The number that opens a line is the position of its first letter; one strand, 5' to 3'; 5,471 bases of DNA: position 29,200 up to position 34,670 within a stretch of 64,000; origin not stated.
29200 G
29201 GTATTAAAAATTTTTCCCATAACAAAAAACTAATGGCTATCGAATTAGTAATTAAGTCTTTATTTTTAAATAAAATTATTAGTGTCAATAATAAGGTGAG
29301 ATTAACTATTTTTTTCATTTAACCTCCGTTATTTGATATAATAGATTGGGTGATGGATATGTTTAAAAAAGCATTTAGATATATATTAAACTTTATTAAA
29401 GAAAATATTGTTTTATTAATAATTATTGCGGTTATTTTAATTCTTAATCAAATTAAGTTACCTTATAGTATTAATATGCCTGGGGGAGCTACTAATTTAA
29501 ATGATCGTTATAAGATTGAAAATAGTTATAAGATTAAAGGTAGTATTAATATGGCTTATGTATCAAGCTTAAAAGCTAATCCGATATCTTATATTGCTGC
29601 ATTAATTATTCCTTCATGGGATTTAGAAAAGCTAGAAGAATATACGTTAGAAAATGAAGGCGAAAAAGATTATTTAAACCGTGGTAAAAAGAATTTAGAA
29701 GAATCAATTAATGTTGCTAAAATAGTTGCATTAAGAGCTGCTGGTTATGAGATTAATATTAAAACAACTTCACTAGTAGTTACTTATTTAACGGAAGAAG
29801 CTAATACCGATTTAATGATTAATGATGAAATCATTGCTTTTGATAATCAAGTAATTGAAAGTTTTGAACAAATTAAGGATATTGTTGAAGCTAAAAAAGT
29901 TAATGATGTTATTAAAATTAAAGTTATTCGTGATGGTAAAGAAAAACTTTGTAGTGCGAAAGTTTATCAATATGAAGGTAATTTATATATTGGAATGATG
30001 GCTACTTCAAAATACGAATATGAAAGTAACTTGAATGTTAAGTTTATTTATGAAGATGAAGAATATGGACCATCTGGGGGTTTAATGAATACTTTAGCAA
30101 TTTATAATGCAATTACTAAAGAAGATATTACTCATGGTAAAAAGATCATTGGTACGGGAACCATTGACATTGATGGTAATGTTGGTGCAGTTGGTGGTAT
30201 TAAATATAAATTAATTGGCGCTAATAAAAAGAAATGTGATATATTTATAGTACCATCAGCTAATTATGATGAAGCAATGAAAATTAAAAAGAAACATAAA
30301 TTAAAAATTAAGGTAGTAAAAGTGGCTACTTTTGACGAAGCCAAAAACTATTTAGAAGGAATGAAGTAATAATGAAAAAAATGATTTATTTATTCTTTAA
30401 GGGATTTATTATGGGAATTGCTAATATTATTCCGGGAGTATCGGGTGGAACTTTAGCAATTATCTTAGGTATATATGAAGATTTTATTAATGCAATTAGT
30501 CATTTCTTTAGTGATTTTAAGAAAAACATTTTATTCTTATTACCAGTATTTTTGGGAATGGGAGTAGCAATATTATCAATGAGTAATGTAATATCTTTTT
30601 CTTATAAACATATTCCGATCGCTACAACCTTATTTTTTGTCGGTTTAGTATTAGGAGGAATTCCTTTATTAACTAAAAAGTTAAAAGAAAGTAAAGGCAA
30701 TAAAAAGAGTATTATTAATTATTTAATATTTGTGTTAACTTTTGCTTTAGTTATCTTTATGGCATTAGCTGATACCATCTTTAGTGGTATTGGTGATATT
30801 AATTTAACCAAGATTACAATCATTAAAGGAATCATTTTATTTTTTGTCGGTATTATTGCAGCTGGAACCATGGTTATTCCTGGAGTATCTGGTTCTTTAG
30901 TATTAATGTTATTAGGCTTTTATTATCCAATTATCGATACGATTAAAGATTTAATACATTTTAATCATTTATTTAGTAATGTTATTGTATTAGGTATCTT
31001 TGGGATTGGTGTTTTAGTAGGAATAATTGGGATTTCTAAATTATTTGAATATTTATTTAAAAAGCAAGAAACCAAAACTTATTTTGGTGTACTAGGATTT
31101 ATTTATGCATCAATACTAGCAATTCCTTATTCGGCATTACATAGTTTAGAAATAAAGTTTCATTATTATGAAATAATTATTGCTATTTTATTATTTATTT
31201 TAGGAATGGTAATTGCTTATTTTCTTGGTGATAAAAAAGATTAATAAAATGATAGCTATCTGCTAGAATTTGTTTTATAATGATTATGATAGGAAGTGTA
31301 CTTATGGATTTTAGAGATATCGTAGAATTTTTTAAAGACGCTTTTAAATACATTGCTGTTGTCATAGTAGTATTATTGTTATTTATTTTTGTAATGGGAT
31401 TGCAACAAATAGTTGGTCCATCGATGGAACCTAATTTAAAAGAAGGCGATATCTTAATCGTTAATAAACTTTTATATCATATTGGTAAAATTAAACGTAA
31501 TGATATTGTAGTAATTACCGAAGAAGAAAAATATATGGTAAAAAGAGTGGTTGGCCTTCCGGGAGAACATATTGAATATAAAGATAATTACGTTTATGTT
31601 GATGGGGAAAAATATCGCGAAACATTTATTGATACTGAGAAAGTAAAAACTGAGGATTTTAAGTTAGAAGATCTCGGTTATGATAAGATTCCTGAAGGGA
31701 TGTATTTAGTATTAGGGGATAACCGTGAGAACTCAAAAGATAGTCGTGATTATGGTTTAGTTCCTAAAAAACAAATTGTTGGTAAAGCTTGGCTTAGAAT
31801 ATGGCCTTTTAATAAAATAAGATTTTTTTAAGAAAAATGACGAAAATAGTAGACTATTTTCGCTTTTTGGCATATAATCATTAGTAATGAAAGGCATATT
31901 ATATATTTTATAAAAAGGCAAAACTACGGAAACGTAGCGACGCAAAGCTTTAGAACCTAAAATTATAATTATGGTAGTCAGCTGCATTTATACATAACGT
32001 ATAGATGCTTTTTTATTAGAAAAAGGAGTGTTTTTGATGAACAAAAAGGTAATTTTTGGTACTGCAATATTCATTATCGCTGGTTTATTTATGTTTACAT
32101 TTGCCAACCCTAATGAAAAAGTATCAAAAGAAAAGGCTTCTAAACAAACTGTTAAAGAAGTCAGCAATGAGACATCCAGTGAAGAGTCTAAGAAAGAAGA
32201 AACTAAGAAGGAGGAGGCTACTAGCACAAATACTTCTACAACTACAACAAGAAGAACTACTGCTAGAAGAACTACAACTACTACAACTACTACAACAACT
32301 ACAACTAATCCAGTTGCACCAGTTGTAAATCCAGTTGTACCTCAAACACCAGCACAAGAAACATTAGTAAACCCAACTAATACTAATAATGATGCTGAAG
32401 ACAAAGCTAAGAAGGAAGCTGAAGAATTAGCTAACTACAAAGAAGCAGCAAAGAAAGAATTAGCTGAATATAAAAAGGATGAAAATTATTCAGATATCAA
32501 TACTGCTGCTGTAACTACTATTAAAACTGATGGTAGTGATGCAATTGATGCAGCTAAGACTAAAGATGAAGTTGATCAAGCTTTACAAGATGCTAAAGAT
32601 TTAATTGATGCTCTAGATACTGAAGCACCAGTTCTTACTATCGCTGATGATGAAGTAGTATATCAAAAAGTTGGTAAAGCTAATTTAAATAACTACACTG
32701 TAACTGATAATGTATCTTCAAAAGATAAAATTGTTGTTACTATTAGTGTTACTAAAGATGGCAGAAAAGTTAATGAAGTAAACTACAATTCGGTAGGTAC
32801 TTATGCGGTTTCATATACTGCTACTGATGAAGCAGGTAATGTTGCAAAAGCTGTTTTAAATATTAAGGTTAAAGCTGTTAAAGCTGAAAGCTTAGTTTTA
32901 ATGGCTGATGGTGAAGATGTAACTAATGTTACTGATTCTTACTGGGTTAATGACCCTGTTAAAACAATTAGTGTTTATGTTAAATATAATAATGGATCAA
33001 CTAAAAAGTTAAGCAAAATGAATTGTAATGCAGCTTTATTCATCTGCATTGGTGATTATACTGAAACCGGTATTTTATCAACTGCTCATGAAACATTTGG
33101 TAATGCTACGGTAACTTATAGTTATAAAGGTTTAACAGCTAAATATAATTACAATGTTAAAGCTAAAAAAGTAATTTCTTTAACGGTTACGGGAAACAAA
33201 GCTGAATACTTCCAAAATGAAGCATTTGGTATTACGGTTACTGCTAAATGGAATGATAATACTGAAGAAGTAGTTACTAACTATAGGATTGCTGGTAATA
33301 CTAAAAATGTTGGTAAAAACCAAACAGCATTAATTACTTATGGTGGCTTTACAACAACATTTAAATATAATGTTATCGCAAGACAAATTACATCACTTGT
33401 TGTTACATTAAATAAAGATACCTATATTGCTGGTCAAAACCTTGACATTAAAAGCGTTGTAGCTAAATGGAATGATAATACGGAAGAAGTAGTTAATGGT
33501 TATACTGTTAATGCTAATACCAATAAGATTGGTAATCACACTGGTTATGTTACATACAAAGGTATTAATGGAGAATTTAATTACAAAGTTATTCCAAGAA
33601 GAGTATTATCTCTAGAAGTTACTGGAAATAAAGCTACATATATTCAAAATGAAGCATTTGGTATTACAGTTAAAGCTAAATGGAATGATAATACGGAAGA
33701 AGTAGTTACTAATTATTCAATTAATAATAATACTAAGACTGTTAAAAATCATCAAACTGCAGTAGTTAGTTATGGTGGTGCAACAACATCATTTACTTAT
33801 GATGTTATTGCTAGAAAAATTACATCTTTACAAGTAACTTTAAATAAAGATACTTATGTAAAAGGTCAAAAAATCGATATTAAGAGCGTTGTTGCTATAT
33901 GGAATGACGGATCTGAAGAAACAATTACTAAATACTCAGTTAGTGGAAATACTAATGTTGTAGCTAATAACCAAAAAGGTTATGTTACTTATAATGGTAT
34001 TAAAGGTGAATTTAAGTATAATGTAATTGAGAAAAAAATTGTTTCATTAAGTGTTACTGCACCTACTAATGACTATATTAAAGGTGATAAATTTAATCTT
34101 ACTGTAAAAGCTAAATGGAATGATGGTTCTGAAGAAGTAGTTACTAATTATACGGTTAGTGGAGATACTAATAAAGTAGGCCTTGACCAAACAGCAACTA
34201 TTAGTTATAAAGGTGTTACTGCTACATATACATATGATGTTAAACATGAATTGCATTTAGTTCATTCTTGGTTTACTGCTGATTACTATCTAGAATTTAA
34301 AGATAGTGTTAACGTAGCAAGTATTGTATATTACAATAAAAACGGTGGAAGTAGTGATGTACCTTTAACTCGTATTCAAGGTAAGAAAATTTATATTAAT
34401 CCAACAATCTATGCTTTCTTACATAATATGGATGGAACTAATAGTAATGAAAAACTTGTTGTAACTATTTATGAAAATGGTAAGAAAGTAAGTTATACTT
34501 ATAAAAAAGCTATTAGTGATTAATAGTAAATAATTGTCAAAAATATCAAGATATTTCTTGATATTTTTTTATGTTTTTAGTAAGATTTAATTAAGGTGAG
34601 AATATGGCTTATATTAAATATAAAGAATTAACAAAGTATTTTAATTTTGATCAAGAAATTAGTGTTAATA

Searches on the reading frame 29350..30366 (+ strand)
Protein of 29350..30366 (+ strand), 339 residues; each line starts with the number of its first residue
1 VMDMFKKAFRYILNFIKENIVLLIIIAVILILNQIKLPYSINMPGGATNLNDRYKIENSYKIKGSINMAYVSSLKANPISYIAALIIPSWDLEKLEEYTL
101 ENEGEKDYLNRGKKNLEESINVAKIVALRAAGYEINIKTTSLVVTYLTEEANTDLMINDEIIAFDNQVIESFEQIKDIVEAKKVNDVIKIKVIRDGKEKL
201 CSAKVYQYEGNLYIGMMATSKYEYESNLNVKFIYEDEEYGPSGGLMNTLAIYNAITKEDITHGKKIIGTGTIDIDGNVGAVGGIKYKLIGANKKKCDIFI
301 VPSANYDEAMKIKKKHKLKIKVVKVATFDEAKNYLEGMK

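Call 14: search_protein_families(library=pfam, proteins=[window:29350-30366:+], max_evalue=0.01)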
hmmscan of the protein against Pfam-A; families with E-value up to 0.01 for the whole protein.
window:29350-30366:+ (339 aa): 2 families
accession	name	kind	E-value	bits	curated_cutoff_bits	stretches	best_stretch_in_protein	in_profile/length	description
PF05362.19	Lon_C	-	1.8e-11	44.5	21.1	1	240-331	109-198/205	Lon protease (S16) C-terminal proteolytic domain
PF13180.12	PDZ_2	-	2.6e-06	28.1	27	1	151-205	26-80/80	PDZ domain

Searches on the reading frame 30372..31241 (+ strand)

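Call 14: search_protein_families(library=pfam, proteins=[window:30372-31241:+], max_evalue=0.01)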
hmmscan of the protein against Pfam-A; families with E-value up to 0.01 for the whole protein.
window:30372-31241:+ (290 aa): 1 family
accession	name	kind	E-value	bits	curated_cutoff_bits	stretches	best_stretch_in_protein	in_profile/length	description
PF04018.18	VCA0040-like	-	5.8e-44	150.9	26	1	14-253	1-231/246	Undecaprenyl phosphate translocase-like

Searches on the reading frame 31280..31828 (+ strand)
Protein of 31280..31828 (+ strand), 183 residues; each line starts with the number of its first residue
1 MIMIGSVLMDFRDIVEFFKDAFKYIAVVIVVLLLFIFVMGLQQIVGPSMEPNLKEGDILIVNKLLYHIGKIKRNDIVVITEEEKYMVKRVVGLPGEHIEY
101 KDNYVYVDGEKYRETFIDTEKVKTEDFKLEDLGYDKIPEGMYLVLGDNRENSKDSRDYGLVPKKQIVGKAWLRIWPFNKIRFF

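Call 14: search_protein_families(library=pfam, proteins=[window:31280-31828:+], max_evalue=0.01)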
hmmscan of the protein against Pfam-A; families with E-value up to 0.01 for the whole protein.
window:31280-31828:+ (183 aa): 2 families
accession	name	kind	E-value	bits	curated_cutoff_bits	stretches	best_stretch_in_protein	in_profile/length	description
PF10502.14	Peptidase_S26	-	4.9e-46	157.2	22.9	1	24-175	8-168/168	Signal peptidase, peptidase S26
PF00717.28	Peptidase_S24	-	3.6e-07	30.3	23.3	1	43-98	39-89/116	Peptidase S24-like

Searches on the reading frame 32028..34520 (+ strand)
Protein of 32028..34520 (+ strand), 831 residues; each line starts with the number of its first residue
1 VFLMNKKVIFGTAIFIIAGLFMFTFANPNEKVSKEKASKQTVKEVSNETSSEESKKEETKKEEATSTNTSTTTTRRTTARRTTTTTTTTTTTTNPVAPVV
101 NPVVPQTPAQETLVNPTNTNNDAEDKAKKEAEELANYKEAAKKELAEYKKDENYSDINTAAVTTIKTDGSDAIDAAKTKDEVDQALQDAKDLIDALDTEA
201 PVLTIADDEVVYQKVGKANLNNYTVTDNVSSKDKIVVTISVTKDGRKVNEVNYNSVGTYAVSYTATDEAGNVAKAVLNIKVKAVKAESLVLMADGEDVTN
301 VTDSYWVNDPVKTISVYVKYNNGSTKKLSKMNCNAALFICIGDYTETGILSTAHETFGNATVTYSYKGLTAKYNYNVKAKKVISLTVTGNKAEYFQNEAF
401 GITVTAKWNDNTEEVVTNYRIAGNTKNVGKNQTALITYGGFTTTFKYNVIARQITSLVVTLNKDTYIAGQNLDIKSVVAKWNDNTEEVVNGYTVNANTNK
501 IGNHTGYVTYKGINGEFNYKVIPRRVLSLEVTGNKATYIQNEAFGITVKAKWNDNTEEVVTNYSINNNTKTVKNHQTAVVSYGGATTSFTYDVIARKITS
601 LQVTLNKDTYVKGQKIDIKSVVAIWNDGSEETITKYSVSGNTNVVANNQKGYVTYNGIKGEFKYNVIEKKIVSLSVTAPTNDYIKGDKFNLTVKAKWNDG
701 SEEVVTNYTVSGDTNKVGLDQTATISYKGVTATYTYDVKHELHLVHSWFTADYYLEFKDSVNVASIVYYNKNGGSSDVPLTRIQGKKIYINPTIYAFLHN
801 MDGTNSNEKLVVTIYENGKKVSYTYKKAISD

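Call 13: find_encoding_contigs(protein=window:32028-34520:+, flank=10000, max_places=1)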
Protein window:32028-34520:+ (831 aa): no gene with exactly this product is on record in the collection.
